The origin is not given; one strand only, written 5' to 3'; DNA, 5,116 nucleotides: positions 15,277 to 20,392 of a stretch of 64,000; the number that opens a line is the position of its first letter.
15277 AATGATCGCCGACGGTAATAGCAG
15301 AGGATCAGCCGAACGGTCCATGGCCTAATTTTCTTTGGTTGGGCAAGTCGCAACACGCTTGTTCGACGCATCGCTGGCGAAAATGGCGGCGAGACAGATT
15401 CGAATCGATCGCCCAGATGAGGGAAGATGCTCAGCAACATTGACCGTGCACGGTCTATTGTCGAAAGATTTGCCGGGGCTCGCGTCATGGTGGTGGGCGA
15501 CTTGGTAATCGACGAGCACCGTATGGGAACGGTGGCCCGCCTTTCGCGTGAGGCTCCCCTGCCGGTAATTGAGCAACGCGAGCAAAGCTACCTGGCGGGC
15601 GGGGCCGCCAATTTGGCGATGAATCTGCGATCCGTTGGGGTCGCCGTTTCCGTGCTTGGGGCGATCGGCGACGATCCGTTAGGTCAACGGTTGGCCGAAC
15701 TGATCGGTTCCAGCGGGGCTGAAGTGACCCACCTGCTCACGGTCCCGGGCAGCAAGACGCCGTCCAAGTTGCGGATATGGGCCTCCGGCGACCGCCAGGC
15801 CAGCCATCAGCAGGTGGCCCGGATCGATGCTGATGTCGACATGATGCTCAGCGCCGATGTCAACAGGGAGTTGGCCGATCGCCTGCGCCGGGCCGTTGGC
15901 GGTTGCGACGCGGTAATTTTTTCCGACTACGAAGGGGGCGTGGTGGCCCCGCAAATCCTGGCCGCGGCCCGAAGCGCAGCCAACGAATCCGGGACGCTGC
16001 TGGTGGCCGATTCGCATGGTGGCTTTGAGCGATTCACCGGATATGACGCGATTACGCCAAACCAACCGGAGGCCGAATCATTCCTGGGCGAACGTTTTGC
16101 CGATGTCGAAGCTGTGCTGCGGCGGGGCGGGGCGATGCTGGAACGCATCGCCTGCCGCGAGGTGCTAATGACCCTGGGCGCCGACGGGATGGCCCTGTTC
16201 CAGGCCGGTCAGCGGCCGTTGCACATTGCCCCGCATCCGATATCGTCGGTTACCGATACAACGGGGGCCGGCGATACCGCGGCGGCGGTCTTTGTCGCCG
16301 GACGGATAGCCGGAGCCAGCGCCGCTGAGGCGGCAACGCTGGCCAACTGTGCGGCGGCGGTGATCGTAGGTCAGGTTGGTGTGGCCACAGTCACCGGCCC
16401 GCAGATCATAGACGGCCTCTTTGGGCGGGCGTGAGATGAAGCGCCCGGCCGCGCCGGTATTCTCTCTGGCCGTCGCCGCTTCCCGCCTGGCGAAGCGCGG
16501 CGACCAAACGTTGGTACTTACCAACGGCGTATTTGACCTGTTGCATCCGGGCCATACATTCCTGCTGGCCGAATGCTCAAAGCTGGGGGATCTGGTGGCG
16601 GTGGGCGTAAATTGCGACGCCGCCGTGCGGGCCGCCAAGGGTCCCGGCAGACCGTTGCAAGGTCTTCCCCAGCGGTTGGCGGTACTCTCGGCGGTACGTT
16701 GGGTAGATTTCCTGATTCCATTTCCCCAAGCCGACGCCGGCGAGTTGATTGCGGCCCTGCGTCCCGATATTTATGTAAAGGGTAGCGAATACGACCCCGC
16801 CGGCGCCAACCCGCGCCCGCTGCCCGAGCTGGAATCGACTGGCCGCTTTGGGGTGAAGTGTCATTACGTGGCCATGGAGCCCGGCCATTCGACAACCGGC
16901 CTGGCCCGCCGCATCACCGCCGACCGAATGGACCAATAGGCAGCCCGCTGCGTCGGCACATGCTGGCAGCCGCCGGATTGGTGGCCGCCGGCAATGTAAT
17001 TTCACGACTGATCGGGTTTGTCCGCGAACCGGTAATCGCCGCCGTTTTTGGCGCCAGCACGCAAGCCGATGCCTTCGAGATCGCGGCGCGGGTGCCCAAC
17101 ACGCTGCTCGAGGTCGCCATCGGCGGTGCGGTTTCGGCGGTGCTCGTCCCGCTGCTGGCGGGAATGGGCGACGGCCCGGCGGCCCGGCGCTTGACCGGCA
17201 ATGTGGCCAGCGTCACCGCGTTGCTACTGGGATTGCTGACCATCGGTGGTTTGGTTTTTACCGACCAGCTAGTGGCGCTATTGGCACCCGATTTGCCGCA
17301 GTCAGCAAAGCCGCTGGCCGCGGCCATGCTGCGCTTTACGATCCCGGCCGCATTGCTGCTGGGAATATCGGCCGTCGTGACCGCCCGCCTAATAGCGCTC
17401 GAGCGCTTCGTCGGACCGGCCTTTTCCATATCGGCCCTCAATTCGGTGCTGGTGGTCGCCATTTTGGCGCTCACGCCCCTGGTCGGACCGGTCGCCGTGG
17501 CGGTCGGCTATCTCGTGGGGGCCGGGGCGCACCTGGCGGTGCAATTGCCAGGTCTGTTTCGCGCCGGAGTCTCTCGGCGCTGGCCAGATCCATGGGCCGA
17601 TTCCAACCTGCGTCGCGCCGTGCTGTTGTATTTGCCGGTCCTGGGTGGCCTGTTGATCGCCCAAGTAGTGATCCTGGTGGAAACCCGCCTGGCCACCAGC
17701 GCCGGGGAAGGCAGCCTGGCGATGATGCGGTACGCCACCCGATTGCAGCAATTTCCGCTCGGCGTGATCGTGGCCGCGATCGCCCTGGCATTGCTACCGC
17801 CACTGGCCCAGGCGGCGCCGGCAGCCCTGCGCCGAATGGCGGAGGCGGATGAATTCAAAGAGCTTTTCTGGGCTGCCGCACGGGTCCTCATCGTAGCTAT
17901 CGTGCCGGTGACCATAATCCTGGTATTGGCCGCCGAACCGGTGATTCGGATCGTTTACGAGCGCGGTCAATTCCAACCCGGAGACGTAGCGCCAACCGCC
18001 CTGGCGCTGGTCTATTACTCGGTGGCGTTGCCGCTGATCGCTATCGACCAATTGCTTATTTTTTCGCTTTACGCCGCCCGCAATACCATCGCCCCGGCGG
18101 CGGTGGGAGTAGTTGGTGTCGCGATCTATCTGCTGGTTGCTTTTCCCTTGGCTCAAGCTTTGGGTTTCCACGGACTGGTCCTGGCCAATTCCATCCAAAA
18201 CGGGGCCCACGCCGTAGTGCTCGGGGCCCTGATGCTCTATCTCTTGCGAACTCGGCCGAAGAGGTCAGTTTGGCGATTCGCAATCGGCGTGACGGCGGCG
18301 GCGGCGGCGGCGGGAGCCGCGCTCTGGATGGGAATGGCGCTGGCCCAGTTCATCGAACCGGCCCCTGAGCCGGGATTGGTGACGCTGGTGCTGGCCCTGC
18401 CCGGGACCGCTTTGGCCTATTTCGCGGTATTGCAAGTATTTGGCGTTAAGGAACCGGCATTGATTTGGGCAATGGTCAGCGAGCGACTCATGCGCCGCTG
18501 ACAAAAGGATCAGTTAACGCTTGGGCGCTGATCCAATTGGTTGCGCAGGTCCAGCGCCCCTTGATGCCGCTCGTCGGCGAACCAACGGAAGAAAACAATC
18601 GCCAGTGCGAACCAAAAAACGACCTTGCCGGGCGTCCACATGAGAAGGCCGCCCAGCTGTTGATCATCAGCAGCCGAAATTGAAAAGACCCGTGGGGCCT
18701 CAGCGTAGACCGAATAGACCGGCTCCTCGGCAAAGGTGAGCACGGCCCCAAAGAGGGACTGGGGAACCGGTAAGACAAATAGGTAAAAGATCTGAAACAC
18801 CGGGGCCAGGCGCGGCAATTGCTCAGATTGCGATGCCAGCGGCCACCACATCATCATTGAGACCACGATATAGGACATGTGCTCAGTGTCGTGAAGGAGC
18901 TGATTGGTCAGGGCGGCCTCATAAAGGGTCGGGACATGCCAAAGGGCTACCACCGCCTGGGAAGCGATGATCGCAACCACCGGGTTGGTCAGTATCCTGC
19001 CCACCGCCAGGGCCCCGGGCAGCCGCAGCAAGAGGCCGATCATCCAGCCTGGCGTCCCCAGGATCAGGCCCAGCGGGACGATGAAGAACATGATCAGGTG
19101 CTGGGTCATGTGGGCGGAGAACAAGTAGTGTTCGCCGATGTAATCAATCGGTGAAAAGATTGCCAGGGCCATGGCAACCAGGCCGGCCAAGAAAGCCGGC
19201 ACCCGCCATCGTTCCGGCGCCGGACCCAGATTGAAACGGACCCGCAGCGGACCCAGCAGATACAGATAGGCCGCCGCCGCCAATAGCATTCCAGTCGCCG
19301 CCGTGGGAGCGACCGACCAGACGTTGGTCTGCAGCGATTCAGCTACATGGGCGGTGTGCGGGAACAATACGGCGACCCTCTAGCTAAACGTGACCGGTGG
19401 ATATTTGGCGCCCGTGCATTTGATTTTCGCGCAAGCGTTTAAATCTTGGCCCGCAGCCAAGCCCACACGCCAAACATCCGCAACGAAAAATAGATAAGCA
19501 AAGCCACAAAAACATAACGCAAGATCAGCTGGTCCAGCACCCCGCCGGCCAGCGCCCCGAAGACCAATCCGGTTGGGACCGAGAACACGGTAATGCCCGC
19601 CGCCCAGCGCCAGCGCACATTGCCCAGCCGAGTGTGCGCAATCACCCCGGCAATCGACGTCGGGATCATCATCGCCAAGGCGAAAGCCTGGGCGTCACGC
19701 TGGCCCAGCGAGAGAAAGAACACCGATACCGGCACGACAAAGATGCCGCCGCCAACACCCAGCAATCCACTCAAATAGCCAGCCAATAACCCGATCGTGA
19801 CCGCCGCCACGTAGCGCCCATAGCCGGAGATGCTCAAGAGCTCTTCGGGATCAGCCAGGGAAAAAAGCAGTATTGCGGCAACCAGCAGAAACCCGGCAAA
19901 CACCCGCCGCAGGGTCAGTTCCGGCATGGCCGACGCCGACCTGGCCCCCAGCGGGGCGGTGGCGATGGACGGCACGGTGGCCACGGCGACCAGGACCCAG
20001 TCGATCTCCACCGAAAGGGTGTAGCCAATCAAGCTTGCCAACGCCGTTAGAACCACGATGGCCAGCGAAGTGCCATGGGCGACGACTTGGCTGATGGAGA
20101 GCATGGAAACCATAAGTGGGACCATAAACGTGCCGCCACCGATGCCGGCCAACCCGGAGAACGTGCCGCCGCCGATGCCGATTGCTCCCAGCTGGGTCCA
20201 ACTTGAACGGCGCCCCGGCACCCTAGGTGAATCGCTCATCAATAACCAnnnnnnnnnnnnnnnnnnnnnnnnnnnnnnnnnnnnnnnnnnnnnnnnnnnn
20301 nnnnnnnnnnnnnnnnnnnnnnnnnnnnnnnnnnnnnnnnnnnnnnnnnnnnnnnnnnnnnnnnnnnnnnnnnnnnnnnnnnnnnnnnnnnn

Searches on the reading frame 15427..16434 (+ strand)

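Call 35: search_protein_families(library=pfam, proteins=[window:15427-16434:+], max_evalue=0.00001)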
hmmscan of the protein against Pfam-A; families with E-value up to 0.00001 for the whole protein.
window:15427-16434:+ (335 aa): 2 families
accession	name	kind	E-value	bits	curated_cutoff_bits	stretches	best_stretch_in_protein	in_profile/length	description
PF00294.29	PfkB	-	1.8e-37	129.8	25.8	1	20-321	4-297/302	pfkB family carbohydrate kinase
PF08543.17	Phos_pyr_kin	-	1.1e-06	28.7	27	1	206-307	120-225/246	Phosphomethylpyrimidine kinase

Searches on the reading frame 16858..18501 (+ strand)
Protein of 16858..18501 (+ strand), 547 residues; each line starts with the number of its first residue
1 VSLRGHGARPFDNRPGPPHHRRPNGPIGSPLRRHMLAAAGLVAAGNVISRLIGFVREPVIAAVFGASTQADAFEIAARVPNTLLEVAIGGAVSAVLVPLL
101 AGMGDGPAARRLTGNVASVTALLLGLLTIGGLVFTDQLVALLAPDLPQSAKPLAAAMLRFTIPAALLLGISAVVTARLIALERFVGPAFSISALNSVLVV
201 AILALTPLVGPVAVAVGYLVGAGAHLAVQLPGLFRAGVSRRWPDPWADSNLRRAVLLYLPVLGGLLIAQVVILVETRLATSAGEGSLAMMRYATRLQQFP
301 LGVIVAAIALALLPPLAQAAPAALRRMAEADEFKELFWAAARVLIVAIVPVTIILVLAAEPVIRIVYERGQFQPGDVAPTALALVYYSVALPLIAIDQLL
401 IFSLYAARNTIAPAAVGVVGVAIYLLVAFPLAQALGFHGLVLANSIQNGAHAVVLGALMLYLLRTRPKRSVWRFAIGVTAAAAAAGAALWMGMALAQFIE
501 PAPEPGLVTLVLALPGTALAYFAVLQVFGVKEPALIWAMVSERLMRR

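Call 35: search_protein_families(library=pfam, proteins=[window:16858-18501:+], max_evalue=0.00001)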
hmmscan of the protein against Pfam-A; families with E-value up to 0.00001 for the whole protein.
window:16858-18501:+ (547 aa): 1 family
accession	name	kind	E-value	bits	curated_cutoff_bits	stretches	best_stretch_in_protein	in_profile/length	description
PF03023.19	MurJ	-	3.4e-70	237.3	27.4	1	60-492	1-433/451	Lipid II flippase MurJ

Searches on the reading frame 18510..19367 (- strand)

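Call 35: search_protein_families(library=pfam, proteins=[window:18510-19367:-], max_evalue=0.00001)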
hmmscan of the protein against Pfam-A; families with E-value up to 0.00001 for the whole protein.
window:18510-19367:- (285 aa): 1 family
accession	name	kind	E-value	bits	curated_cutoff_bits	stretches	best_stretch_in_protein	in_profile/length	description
PF09678.15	Caa3_CtaG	-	1.5e-53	182.1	27.7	1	33-263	2-235/237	Cytochrome c oxidase caa3 assembly factor (Caa3_CtaG)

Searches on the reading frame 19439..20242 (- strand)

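Call 35: search_protein_families(library=pfam, proteins=[window:19439-20242:-], max_evalue=0.00001)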
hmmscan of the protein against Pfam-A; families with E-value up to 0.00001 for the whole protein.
window:19439-20242:- (267 aa): 1 family
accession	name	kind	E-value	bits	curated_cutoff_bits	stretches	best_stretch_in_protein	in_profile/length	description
PF01925.25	TauE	-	2.8e-41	142.2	32.6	2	10-125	121-236/237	Sulfite exporter TauE/SafE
